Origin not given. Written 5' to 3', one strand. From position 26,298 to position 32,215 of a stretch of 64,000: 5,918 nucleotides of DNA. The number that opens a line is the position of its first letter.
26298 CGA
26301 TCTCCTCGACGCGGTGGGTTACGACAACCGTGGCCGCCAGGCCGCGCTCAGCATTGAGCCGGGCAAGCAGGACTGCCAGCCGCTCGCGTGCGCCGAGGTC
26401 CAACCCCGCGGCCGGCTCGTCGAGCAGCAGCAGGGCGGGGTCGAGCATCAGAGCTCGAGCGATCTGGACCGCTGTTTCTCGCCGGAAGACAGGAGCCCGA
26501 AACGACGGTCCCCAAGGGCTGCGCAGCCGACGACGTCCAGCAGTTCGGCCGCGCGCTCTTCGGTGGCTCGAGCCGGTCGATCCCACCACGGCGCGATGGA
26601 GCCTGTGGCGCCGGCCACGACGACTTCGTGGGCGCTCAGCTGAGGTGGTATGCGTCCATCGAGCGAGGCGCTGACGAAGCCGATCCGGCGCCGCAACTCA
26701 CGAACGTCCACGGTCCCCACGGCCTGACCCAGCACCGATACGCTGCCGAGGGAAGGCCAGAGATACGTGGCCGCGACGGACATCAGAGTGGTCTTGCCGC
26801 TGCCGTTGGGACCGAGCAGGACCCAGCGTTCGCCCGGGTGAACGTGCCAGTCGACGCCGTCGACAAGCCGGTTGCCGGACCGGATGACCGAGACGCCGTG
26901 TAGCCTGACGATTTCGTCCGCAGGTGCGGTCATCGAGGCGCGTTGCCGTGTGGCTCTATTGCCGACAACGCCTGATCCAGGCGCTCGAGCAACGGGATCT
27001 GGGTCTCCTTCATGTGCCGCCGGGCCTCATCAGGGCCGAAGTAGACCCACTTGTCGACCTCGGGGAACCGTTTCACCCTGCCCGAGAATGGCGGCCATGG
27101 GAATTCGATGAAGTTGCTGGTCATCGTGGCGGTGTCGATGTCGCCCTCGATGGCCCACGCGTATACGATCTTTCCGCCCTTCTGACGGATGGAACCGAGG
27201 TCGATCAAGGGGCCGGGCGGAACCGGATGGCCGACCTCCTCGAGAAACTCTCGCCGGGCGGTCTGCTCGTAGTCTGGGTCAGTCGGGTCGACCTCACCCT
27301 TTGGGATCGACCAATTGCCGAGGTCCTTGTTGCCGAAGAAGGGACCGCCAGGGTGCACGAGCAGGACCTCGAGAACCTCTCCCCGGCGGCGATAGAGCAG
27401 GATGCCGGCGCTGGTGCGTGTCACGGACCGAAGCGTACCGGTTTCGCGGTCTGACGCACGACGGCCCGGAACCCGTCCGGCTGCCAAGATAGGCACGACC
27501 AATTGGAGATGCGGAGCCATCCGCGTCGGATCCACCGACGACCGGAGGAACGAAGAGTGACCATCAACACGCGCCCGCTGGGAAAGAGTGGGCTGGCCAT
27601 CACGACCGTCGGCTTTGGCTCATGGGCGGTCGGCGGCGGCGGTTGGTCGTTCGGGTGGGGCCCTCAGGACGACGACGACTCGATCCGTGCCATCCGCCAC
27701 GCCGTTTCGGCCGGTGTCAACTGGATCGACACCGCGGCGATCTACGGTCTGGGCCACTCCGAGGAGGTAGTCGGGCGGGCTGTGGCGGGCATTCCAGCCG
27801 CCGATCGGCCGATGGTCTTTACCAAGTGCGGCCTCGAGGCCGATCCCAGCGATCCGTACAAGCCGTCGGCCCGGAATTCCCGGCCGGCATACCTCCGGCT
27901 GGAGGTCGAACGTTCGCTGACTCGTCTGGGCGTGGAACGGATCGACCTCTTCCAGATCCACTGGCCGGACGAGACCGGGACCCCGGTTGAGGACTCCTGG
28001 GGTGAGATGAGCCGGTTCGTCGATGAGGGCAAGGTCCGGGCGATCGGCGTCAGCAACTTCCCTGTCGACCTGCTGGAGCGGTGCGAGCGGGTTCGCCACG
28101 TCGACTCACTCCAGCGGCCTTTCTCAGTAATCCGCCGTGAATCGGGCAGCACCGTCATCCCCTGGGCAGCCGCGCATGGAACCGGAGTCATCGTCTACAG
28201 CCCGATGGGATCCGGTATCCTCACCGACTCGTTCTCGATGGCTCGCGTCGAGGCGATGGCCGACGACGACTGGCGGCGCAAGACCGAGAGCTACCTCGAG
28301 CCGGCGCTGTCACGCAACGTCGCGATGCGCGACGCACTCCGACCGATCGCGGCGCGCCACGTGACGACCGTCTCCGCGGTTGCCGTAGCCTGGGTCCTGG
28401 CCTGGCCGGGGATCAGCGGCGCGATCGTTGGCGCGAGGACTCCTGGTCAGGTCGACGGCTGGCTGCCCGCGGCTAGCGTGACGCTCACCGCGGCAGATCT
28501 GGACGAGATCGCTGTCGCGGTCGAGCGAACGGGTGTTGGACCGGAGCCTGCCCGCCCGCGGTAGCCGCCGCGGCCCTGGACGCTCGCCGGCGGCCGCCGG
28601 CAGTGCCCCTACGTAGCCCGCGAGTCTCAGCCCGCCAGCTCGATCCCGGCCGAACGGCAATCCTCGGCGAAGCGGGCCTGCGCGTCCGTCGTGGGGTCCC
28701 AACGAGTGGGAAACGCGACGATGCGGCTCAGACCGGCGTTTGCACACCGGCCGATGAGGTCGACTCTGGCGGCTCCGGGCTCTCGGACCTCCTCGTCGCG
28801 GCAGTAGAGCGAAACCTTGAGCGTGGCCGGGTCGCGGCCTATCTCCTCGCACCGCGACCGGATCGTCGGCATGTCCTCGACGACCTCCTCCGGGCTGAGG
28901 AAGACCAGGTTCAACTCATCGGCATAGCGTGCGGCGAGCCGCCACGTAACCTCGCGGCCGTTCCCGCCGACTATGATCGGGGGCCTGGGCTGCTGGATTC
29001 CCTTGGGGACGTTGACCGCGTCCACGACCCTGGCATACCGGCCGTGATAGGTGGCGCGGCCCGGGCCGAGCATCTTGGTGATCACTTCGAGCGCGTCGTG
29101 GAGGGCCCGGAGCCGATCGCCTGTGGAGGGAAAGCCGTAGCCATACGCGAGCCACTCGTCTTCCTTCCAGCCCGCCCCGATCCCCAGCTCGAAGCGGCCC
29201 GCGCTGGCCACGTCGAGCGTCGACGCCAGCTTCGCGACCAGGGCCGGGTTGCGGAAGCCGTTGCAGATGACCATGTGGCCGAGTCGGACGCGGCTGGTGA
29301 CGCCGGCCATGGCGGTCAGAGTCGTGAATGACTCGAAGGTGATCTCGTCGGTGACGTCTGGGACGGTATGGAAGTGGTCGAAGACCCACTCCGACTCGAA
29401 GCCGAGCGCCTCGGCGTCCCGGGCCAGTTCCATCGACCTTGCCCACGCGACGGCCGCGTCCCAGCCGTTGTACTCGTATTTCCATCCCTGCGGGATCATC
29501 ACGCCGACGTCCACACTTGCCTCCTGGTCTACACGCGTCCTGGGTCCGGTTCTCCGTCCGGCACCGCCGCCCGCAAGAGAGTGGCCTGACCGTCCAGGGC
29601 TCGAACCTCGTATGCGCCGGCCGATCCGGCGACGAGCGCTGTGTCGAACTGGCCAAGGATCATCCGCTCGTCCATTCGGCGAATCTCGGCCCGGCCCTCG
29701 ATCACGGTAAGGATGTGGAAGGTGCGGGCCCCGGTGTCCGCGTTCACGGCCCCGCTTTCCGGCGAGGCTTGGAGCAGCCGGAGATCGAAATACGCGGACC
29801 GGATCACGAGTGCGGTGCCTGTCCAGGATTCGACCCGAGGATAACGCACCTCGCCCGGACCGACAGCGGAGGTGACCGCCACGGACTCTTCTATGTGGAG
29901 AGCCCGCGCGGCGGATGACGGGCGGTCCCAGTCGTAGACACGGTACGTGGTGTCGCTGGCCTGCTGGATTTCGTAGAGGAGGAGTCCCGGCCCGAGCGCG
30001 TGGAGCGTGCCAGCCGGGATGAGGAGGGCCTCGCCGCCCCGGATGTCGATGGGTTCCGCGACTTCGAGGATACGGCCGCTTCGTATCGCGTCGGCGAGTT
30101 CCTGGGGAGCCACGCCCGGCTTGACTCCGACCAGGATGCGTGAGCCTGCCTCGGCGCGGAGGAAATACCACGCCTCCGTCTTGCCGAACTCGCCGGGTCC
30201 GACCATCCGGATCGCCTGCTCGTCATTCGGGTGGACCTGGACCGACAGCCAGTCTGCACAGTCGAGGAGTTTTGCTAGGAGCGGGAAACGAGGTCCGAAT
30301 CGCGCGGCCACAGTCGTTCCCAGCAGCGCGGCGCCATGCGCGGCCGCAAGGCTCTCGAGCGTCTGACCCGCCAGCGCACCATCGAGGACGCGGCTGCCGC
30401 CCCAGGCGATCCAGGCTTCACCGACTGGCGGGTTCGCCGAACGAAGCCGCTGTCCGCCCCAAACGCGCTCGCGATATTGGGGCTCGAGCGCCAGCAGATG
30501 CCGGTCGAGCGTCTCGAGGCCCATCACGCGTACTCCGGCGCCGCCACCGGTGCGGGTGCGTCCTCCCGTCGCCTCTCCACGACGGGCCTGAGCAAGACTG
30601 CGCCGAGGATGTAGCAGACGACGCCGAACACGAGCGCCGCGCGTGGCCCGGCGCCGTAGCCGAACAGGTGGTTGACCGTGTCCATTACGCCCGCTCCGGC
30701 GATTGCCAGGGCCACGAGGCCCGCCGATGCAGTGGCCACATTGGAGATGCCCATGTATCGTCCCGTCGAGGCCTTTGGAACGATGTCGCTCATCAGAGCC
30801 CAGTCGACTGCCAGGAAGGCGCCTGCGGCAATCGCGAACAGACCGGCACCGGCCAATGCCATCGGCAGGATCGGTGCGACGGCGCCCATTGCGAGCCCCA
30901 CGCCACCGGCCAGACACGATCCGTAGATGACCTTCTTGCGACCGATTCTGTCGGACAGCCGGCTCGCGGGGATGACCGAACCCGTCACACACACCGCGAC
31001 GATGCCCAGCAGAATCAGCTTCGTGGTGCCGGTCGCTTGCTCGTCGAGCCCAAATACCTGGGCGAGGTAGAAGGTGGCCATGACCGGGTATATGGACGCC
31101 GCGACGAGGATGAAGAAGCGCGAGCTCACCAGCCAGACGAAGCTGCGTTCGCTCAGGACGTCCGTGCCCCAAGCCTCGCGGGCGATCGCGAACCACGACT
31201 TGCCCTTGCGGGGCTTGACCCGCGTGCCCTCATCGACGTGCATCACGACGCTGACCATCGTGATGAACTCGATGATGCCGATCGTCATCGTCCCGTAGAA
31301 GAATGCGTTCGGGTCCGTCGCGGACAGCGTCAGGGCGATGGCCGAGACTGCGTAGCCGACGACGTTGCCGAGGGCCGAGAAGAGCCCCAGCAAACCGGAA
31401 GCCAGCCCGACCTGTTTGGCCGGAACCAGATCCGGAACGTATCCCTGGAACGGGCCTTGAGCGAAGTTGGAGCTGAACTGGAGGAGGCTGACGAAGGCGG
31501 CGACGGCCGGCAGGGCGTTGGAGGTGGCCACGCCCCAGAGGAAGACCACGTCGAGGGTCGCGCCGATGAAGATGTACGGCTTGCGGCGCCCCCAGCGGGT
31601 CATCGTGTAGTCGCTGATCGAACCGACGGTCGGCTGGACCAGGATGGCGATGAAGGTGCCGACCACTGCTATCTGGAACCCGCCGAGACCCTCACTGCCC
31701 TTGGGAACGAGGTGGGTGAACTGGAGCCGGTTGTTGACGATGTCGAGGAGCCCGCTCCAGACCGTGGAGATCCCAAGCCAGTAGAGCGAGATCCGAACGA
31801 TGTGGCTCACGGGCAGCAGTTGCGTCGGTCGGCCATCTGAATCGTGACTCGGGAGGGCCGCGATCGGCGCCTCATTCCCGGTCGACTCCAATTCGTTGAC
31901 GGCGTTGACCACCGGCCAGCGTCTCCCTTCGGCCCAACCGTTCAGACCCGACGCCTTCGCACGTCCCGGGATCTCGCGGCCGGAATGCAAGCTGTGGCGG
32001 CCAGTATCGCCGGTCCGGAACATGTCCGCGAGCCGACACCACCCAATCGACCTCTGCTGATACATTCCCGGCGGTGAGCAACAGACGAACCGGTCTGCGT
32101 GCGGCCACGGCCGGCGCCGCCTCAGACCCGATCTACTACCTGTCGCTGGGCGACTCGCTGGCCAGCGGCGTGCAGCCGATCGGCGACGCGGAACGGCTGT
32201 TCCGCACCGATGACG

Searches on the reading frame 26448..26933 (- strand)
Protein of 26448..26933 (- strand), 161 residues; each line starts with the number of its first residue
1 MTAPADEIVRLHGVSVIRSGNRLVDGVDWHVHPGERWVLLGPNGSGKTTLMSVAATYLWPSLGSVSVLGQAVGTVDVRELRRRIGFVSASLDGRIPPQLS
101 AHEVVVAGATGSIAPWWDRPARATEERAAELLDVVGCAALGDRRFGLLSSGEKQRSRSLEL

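Call 31: search_protein_families(library=pfam, proteins=[window:26448-26933:-], max_evalue=0.001)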
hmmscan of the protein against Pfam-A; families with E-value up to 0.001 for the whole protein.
window:26448-26933:- (161 aa): 3 families
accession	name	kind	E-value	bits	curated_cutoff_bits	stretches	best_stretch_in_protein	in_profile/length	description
PF00005.33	ABC_tran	-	8.7e-18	65.7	25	1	25-155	2-116/137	ABC transporter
PF13555.12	AAA_29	-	8.8e-05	22.6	27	1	24-60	12-48/61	P-loop containing region of AAA domain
PF13604.12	AAA_30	-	0.00013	22.2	27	1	38-92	22-74/191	AAA domain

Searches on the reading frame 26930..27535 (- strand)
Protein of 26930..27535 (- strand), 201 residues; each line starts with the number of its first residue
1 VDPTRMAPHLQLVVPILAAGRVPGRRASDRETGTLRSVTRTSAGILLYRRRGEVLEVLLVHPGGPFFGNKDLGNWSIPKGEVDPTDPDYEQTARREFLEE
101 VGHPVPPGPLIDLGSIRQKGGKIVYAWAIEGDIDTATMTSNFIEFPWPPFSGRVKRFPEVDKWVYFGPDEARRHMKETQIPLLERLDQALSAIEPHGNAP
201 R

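Call 31: search_protein_families(library=pfam, proteins=[window:26930-27535:-], max_evalue=0.001)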
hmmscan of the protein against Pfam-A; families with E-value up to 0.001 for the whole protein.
window:26930-27535:- (201 aa): 1 family
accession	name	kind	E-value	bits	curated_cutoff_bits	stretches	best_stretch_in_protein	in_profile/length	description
PF00293.34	NUDIX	-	2.8e-13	50.5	21.1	1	39-176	2-124/134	NUDIX domain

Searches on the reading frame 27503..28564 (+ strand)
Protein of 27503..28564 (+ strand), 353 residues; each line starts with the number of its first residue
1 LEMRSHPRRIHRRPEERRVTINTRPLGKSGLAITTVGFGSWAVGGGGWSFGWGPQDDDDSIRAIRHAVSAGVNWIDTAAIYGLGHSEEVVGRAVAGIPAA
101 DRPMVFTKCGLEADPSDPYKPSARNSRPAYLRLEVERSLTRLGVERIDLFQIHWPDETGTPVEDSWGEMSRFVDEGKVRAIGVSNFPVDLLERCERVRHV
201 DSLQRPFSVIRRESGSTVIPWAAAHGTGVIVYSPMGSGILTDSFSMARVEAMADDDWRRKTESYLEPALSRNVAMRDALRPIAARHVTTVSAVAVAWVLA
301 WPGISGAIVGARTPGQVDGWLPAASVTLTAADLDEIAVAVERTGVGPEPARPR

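Call 31: search_protein_families(library=pfam, proteins=[window:27503-28564:+], max_evalue=0.001)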
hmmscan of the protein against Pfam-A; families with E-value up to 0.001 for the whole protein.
window:27503-28564:+ (353 aa): 1 family
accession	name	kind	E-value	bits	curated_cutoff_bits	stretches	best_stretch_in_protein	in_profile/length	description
PF00248.27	Aldo_ket_red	-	8.1e-64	215.9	24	1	43-337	2-287/291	Aldo/keto reductase family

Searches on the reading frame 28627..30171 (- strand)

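Call 32: search_protein_families(library=pfam, proteins=[window:28627-30171:-], max_evalue=0.001)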
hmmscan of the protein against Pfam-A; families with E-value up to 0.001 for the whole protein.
window:28627-30171:- (514 aa): 1 family
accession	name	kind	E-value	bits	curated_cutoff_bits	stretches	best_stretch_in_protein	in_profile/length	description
PF00296.26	Bac_luciferase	-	8.9e-44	150.5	27.9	1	241-455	20-224/314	Luciferase-like monooxygenase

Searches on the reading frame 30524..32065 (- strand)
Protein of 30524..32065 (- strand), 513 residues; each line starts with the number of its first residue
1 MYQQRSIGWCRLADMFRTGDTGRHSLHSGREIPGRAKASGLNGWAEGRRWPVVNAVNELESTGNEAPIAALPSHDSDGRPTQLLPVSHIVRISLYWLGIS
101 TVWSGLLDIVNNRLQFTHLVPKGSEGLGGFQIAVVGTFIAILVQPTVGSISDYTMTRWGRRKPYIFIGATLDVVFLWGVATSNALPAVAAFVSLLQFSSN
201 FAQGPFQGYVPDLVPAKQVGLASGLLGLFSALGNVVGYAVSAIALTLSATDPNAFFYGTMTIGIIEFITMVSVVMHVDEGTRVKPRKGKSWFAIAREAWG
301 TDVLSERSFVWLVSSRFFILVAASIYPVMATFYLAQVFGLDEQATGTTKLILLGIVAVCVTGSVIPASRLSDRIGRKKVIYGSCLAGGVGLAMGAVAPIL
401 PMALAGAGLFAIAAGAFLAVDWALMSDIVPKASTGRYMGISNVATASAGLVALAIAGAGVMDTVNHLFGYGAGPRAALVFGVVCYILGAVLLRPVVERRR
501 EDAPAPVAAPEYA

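Call 27: find_encoding_contigs(protein=window:30524-32065:-, flank=10000, max_places=1)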
Protein window:30524-32065:- (513 aa): no gene with exactly this product is on record in the collection.

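Call 32: search_protein_families(library=pfam, proteins=[window:30524-32065:-], max_evalue=0.001)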
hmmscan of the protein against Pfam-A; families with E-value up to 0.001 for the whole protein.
window:30524-32065:- (513 aa): 2 families
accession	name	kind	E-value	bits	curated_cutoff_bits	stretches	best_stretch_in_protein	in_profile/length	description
PF07690.21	MFS_1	-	2.6e-25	89.5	33.4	2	128-356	34-249/347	Major Facilitator Superfamily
PF13347.12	MFS_2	-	8.5e-14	51.4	27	1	134-459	40-380/427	MFS/sugar transport protein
